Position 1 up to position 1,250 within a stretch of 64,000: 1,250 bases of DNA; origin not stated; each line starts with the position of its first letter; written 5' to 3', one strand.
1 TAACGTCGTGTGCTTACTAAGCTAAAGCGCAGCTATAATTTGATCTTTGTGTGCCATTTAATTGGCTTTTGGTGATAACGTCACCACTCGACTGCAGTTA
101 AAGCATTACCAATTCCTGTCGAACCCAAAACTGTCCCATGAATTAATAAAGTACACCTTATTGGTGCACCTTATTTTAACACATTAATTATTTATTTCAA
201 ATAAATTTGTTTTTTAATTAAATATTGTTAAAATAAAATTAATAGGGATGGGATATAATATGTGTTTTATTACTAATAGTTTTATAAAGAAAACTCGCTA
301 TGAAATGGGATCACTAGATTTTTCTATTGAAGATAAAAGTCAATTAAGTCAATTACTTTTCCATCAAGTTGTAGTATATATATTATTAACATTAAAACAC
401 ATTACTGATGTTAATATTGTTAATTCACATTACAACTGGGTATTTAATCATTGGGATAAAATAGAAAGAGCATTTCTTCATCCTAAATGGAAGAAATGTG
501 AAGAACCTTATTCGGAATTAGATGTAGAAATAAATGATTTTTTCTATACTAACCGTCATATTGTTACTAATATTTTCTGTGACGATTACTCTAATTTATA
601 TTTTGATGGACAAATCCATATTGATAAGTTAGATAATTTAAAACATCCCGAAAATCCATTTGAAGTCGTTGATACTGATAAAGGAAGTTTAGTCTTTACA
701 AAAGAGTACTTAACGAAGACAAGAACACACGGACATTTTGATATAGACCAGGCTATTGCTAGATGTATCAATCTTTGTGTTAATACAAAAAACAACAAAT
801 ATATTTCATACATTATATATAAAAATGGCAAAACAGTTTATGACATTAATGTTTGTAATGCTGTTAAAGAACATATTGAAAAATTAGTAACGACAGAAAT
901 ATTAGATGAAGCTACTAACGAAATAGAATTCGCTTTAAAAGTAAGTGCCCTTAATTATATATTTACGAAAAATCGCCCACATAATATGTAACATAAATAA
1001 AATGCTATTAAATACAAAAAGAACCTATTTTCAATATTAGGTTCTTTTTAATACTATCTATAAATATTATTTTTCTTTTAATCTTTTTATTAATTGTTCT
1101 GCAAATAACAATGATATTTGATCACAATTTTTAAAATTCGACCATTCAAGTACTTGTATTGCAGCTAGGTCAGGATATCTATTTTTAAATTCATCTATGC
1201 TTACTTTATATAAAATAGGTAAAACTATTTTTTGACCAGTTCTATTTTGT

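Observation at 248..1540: Minimal stand-alone TIR protein convergent with an unknown 247-aa protein: candidate TIR-based immune module without a known effector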

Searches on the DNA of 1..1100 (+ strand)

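Call 10: search_rna_families(source=window, start=1, end=1100, threshold=evalue, max_evalue=1)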
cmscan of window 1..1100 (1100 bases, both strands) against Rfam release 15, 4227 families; matches with E-value up to 1: 2.
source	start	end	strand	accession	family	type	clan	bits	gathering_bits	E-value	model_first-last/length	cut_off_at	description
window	1011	1048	+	RF02449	ncr1015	Gene; sRNA;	-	23.8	60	0.99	79-117/121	no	Bacillus sRNA ncr1015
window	1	137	-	RF00023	tmRNA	Gene;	CL00001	13.7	47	0.0036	1-147/374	3'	transfer-messenger RNA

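Call 20: search_rna_families(sources=[L003, L001], threshold=gathering)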
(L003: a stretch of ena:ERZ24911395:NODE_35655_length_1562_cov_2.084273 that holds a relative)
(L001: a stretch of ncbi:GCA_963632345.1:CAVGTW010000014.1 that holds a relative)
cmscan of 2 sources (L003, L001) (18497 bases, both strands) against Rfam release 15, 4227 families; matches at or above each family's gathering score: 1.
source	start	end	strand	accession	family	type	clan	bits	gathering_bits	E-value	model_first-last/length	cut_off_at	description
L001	7865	8245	+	RF00023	tmRNA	Gene;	CL00001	115.3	47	7e-45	1-374/374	no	transfer-messenger RNA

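Call 22: search_rna_families(source=L003, threshold=evalue, max_evalue=1)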
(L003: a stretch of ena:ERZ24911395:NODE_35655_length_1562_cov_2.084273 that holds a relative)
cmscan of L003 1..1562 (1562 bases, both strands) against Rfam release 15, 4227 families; matches with E-value up to 1: 1.
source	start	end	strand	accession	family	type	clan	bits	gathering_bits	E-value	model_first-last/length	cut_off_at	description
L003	451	521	-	RF03967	mir-1270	Gene; miRNA;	-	21.3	90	0.18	1-83/83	no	mir-1270 microRNA precursor family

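Call 40: search_rna_families(sources=[L009, L004, L007], threshold=gathering)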
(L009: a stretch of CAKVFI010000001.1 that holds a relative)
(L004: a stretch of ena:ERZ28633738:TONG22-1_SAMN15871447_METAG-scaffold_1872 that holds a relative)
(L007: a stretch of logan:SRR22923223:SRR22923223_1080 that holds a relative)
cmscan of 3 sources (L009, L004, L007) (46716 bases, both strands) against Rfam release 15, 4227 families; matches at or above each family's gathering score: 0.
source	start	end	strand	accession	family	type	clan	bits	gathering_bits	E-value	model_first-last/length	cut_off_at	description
